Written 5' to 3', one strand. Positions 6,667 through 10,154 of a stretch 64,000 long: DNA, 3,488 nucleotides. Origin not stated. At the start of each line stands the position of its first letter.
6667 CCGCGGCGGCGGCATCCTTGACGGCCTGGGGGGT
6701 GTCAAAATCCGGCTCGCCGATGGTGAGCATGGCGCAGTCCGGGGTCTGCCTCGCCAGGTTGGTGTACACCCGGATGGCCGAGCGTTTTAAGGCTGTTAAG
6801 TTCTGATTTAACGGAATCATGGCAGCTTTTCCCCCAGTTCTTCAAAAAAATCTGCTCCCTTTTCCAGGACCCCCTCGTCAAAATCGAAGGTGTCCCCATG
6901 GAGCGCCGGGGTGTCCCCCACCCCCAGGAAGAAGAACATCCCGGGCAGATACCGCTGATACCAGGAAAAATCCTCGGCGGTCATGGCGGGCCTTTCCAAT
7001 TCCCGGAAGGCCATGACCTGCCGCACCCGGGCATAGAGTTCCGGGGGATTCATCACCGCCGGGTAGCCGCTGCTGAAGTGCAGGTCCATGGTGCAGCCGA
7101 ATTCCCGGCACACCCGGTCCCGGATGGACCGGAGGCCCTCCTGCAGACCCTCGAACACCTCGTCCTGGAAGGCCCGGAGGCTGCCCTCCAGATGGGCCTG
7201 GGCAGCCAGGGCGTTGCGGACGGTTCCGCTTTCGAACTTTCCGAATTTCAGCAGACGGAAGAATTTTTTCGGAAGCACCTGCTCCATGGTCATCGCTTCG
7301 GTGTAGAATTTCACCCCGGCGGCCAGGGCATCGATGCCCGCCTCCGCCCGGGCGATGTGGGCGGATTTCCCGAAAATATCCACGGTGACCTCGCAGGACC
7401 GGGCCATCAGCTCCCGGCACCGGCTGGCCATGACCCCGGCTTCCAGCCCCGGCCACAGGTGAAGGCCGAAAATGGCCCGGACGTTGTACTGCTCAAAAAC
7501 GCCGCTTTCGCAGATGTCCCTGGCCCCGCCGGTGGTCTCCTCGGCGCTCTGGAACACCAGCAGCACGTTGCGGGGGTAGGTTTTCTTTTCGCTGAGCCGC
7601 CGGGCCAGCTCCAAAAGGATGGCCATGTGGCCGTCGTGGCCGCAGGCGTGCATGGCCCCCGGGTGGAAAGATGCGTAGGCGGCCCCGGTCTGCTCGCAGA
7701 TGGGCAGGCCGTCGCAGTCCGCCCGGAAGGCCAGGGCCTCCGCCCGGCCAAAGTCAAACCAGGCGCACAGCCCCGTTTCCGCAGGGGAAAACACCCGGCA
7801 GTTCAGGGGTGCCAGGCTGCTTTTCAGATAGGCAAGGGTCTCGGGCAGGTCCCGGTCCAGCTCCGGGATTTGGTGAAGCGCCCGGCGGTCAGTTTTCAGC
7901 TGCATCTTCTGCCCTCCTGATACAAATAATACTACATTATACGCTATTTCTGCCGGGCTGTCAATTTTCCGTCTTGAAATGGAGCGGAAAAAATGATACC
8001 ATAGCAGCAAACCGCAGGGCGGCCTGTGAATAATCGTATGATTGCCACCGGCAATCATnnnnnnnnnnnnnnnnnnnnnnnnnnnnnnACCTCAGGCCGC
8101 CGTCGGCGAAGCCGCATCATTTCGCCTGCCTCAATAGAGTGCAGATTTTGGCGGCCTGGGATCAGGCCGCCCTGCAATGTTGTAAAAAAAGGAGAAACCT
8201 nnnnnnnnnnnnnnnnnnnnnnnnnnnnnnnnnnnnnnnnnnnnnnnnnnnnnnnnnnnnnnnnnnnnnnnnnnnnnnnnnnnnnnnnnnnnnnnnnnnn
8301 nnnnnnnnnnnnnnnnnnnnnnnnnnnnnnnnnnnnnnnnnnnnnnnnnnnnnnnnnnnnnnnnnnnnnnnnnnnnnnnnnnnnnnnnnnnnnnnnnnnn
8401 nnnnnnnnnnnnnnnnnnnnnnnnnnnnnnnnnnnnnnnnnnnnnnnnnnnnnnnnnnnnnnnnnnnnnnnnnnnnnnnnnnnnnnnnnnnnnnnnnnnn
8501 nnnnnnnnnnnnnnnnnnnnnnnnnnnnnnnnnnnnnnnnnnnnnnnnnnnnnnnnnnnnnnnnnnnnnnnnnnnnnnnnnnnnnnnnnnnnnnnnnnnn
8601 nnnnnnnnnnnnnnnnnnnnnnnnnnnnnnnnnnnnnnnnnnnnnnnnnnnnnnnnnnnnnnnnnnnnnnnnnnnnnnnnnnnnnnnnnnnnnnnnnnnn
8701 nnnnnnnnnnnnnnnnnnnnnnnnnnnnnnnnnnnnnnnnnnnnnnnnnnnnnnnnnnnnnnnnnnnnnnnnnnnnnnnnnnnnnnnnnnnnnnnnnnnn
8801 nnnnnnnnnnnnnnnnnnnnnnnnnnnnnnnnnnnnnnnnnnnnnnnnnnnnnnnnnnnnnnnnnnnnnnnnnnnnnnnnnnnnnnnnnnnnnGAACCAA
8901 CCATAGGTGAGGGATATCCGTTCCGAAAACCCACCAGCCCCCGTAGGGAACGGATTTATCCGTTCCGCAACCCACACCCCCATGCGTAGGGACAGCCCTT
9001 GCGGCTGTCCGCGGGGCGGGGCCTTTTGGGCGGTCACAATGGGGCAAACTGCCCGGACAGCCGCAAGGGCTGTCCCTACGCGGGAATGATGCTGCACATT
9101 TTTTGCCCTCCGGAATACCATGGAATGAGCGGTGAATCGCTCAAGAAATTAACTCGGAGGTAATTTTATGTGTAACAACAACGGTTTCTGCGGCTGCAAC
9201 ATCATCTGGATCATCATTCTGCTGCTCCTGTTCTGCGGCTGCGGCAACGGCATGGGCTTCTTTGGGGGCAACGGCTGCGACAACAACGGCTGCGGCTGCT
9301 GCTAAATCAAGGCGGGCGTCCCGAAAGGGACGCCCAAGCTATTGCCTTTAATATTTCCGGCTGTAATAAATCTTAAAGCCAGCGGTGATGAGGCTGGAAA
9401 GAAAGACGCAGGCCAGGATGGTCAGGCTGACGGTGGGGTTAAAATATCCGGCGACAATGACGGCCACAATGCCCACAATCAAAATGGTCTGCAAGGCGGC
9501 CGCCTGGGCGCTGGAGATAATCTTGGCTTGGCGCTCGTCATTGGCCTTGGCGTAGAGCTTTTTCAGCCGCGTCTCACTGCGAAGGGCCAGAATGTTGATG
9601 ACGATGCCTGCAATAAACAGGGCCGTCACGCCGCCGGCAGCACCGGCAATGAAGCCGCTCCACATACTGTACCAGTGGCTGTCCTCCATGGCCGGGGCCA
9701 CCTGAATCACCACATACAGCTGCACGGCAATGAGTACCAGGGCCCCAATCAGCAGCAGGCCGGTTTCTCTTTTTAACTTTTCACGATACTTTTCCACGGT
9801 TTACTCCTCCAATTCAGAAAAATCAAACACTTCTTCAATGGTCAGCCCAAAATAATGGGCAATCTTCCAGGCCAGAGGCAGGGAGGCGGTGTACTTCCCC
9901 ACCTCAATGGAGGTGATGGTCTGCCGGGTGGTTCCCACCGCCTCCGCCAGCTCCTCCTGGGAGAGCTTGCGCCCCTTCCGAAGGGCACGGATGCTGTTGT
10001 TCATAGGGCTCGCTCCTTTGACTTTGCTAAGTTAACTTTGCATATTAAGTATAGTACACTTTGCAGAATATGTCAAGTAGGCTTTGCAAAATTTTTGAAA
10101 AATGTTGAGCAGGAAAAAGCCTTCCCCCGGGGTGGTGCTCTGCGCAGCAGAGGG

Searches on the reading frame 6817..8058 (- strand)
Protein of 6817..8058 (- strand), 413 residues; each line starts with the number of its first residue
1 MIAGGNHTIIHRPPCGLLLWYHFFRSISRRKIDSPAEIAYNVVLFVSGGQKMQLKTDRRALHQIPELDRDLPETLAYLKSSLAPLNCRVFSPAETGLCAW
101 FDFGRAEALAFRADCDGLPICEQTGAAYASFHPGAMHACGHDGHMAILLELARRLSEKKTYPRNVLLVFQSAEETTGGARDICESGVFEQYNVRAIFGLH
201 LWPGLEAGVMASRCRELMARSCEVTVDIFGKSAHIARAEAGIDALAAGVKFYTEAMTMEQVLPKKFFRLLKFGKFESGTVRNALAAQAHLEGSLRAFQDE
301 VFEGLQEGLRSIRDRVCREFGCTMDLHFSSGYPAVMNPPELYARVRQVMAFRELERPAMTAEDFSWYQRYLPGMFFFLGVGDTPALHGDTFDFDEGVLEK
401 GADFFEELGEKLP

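Call 3: search_protein_families(library=pfam, proteins=[window:6817-8058:-])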
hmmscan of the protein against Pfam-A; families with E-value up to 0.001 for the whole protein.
window:6817-8058:- (413 aa): 2 families
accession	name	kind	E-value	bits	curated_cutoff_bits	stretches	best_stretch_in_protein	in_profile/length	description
PF01546.33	Peptidase_M20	-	9.6e-35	120.8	24.6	1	110-408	1-203/206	Peptidase family M20/M25/M40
PF07687.19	M20_dimer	-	0.00032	21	21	1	222-315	7-101/107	Peptidase dimerisation domain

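Call 4: search_protein_families(library=ncbifam, proteins=[window:6817-8058:-])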
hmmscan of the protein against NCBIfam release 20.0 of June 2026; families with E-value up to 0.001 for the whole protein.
window:6817-8058:- (413 aa): 4 families
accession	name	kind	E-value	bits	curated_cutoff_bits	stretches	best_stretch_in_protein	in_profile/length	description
TIGR01891.1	amidohydrolases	subfamily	2.9e-65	220.8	153.75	1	58-401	5-366/366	amidohydrolase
NF040868.1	carboxypep_CpsA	equivalog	8.7e-57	192.6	500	1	56-405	17-382/391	carboxypeptidase CpsA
NF038260.1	ectoine_DoeB_2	equivalog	1.8e-56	191.6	550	1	56-408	10-375/378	N(2)-acetyl-L-2,4-diaminobutanoate deacetylase DoeB2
TIGR01892.1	AcOrn-deacetyl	equivalog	1.5e-05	24.2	297.7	1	138-340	97-297/365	acetylornithine deacetylase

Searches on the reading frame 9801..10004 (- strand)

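Call 33: search_protein_families(library=pfam, proteins=[window:9801-10004:-], max_evalue=0.01)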
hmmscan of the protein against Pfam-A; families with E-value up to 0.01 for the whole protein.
window:9801-10004:- (67 aa): 10 families
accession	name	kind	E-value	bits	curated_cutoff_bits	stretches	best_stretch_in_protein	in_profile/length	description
PF01381.28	HTH_3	-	4.1e-17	62.4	23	1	5-58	1-54/55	Helix-turn-helix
PF12844.13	HTH_19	-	4.3e-11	43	30.2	1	5-60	4-59/64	Helix-turn-helix domain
PF13560.12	HTH_31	-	9.4e-09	35.9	27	1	5-58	6-60/64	Helix-turn-helix domain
PF13443.12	HTH_26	-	1.9e-06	28.4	22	1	5-62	2-60/63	Cro/C1-type HTH DNA-binding domain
PF00325.26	Crp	-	2.7e-05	24.2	21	0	13-31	2-20/32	Bacterial regulatory proteins, crp family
PF13545.12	HTH_Crp_2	-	3.5e-05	24.1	27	1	13-31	22-40/70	Crp-like helix-turn-helix domain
PF04545.22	Sigma70_r4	-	0.00019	21.3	24.1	1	8-34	15-41/50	Sigma-70, region 4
PF13413.12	HTH_25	-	0.004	17.4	24.6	1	6-39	3-36/62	Helix-turn-helix domain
PF13412.12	HTH_24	-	0.0057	16.6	21.9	1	6-31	10-35/48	Winged helix-turn-helix DNA-binding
PF00392.27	GntR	-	0.0093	16.1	27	0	7-31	17-42/64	Bacterial regulatory proteins, gntR family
